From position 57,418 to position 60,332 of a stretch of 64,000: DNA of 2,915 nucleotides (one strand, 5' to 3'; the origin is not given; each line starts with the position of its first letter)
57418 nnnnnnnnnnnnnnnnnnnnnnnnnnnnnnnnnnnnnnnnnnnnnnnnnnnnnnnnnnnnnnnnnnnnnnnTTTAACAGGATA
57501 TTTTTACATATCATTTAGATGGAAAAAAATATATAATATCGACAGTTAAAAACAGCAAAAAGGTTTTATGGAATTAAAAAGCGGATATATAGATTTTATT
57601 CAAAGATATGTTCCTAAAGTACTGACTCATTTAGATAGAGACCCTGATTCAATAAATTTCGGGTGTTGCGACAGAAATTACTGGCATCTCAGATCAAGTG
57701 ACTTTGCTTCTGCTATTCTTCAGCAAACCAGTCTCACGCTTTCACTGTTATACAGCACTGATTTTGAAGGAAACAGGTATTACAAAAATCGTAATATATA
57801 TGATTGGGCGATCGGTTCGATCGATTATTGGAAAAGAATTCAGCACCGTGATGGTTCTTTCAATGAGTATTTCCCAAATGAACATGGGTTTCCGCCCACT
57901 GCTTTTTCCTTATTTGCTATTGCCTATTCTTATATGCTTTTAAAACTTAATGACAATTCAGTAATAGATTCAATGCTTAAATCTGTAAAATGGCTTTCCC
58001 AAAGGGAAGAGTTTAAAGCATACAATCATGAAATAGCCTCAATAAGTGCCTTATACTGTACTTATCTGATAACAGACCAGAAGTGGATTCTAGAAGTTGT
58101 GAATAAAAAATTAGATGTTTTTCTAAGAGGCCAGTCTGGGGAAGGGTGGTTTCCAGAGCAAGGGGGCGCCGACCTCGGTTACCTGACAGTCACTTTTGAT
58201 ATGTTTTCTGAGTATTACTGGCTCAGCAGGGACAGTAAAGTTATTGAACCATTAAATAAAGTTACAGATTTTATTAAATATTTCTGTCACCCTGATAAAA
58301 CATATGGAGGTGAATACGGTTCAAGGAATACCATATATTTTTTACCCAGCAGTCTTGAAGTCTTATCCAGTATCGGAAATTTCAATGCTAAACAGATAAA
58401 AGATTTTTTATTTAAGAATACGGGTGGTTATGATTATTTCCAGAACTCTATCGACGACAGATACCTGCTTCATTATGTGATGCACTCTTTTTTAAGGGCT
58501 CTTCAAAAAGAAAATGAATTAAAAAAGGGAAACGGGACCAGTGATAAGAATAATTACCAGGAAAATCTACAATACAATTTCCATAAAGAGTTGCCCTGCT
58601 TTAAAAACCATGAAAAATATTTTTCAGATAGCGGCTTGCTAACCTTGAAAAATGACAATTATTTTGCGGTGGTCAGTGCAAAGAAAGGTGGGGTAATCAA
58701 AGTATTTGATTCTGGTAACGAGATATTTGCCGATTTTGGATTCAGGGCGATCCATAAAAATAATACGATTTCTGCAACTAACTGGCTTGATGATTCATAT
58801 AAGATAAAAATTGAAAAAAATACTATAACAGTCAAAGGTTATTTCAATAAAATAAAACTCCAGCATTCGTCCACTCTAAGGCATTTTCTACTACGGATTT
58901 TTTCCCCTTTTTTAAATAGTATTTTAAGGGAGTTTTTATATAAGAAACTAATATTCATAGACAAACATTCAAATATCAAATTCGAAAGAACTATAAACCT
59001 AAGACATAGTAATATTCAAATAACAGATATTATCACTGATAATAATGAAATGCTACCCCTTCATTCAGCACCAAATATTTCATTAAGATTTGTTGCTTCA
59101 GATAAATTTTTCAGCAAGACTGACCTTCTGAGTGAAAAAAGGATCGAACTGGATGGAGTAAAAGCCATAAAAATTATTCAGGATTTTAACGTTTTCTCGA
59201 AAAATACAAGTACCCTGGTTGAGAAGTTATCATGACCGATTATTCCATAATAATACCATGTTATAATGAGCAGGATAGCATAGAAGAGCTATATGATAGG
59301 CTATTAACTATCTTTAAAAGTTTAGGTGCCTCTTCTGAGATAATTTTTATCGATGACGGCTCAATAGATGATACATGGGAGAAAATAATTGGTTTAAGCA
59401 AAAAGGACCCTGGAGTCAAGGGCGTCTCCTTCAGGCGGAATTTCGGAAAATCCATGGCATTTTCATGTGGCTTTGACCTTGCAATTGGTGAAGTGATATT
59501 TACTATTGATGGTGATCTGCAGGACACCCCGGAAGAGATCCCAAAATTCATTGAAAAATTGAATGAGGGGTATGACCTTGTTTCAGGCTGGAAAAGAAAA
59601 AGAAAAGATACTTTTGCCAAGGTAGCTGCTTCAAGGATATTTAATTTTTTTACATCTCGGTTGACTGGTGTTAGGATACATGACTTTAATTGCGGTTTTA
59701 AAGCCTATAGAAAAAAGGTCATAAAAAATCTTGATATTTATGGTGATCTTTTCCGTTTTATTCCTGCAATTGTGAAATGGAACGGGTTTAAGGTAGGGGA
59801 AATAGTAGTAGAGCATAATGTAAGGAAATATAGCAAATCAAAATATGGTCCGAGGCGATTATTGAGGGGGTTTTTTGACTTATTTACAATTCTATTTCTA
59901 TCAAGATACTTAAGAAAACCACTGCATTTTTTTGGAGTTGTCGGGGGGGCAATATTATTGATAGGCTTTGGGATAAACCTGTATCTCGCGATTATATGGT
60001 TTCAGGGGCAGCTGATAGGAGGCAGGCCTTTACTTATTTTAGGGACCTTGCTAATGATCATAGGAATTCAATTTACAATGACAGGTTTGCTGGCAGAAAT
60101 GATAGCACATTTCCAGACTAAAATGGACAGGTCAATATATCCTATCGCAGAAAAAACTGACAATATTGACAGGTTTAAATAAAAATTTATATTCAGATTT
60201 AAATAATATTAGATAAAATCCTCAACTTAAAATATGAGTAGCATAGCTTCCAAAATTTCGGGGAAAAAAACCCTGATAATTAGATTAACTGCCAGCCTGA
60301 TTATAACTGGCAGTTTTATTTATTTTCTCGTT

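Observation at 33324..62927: Four paralogous GtrB-like GT2 / GT-C glycosylation modules in one 30-kb stretch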

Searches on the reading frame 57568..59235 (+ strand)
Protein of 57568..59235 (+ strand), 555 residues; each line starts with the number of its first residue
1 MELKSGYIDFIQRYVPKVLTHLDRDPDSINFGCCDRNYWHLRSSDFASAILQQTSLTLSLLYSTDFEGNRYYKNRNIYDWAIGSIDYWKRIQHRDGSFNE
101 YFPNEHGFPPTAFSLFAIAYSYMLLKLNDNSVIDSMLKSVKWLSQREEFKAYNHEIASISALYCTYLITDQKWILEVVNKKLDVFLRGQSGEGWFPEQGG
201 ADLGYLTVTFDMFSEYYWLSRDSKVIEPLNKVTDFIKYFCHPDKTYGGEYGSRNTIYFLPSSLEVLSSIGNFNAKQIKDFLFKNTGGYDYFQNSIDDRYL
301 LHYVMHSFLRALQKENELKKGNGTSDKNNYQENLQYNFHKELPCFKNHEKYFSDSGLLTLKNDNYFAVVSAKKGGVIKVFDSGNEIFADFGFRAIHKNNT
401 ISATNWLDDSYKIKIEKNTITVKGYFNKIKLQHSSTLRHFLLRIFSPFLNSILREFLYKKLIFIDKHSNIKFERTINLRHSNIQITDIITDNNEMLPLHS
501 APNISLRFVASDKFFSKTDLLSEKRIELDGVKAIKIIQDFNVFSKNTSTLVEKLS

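Call 4: search_protein_families(library=pfam, proteins=[window:57568-59235:+])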
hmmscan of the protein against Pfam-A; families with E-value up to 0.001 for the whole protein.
window:57568-59235:+ (555 aa): 0 families

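Call 8: search_protein_families(library=ncbifam, proteins=[window:57568-59235:+], max_evalue=0.01)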
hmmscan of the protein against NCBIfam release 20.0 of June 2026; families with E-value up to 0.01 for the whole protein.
window:57568-59235:+ (555 aa): 0 families

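Call 42: search_protein_families(library=pfam, proteins=[window:57568-59235:+], max_evalue=10)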
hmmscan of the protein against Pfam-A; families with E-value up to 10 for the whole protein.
window:57568-59235:+ (555 aa): 1 family
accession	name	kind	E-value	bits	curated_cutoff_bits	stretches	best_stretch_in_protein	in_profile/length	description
PF11589.14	DUF3244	-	0.11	13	25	1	376-427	43-95/96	Domain of unknown function (DUF3244)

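Call 78: search_solved_structures(query=window:57568-59235:+, max_evalue=10)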
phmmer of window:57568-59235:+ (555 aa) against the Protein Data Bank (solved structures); distinct sequences matched with E-value up to 10: 0.

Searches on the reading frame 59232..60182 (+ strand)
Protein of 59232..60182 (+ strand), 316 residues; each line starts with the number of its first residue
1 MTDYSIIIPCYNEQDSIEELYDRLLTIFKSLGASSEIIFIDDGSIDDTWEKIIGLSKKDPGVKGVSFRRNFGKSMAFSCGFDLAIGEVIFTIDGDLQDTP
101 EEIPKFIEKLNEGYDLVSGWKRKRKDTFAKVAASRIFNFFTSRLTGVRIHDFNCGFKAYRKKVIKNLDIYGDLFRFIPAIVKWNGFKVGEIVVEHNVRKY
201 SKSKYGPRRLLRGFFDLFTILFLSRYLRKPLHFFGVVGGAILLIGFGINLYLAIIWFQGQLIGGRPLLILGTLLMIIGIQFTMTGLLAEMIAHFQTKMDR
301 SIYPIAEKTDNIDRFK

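Call 3: search_protein_families(library=pfam, proteins=[window:59232-60182:+])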
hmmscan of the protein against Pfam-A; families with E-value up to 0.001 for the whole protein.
window:59232-60182:+ (316 aa): 2 families
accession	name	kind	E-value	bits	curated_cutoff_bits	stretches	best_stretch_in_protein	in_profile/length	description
PF00535.33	Glycos_transf_2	-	8.6e-32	110.8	23.3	1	5-166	1-166/168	Glycosyl transferase family 2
PF10111.15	Glyco_tranf_2_2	-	1.6e-06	28.2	27.3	1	5-106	1-102/276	Glycosyltransferase like family 2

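Call 8: search_protein_families(library=ncbifam, proteins=[window:59232-60182:+], max_evalue=0.01)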
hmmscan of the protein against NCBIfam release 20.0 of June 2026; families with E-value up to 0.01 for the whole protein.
window:59232-60182:+ (316 aa): 18 families
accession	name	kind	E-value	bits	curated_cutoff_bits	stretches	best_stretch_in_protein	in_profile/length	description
NF007986.1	PRK10714.1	equivalog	1e-54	185.7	529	1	4-296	8-298/316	undecaprenyl-phosphate 4-deoxy-4-formamido-L-arabinose transferase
NF047588.1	GlcsyltransPgfSStrep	equivalog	8.1e-44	150.1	500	1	5-298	4-294/308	glycosyltransferase PgfS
TIGR04182.1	glyco_TIGR04182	equivalog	1.3e-27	96.9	325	1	5-300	3-291/293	S-layer glycoprotein N-glycosyltransferase AglJ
TIGR03937.1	PgaC_IcaA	equivalog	1.5e-15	57.1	422.3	1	4-96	47-136/407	poly-beta-1,6-N-acetyl-D-glucosamine synthase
NF041391.1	DPhHxTase_Halo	equivalog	3.5e-14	52.3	375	1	10-168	3-154/213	dolichyl-phosphate hexose transferase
NF058614.1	PPMAGASynPpgS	equivalog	3.4e-11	43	370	1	4-218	2-217/226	polyprenyl-phospho-N-acetylgalactosaminyl synthase PpgS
NF041875.1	EPS_EpsD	equivalog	4.3e-09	36.2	370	1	5-117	2-111/325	exopolysaccharide biosynthesis glycosyltransferase EpsD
NF007482.0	PRK10073.1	equivalog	1e-07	31.3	423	1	3-100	7-100/334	glycosyltransferase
NF047683.1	TeichurnBiosyTuaG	equivalog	1.3e-07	31.6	400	1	5-109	9-110/252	teichuronic acid biosynthesis protein TuaG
TIGR04283.1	glyco_like_mftF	equivalog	4.4e-07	29.7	182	1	5-97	2-84/221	TIGR04283 family arsenosugar biosynthesis glycosyltransferase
NF050050.1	ProtGlycPglI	equivalog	1.1e-05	24.9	500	1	3-119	3-117/306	GalNAc(5)-diNAcBac-PP-undecaprenol beta-1,3-glucosyltransferase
TIGR03965.1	mycofact_glyco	equivalog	5.4e-05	22.2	280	1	3-100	75-169/467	mycofactocin biosynthesis glycosyltransferase MftF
NF045692.1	OglycostaseCruG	equivalog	0.00011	21.3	600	1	3-118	42-161/386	2'-O-glycosyltransferase CruG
TIGR03111.1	glyc2_xrt_Gpos1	hypoth_equivalog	0.00018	20.4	363.95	1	5-113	52-159/439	TIGR03111 family XrtG-associated glycosyltransferase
NF010496.0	PRK13915.1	equivalog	0.00019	20.7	262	1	4-108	33-136/307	glucosyl-3-phosphoglycerate synthase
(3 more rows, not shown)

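Call 24: search_solved_structures(query=window:59232-60182:+, max_evalue=0.001)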
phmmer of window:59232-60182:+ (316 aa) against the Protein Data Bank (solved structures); distinct sequences matched with E-value up to 0.001: 12.
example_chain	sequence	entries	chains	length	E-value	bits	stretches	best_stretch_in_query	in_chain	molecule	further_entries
9bhc_C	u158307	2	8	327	3.1e-49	171.1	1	4-294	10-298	Undecaprenyl-phosphate 4-deoxy-4-formamido-L-arabinose transferase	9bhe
8vxh_A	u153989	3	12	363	4.4e-49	170.6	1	4-294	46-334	Undecaprenyl-phosphate 4-deoxy-4-formamido-L-arabinose transferase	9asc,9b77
9hwj_A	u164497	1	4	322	5.6e-49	170.3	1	4-297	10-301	Undecaprenyl-phosphate 4-deoxy-4-formamido-L-arabinose transferase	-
5eke_A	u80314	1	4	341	5e-37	131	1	3-303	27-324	Uncharacterized glycosyltransferase sll0501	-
5ekp_C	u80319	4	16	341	7e-37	130.5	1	3-303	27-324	Uncharacterized glycosyltransferase sll0501 | Glycosyltransferase sll0501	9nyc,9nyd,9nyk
9nye_A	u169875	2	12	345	7.3e-37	130.4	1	3-303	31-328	Glycosyltransferase sll0501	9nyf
5mlz_A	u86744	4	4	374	1.8e-22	83.2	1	4-247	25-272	Dolichol monophosphate mannose synthase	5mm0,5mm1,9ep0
3bcv_A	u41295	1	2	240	4.4e-05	26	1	4-95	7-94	Putative glycosyltransferase protein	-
7pdo_A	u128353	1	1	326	0.00016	24.2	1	4-127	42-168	Glucosyl-3-phosphoglycerate synthase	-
7p5l_A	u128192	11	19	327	0.00016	24.2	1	4-127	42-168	Glucosyl-3-phosphoglycerate synthase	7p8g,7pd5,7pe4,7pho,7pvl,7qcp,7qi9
8bz8_A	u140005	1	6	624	0.00054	22.5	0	4-120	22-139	Glycosyltransferase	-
8bz4_A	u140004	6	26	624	0.00054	22.5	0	4-120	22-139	Glycosyltransferase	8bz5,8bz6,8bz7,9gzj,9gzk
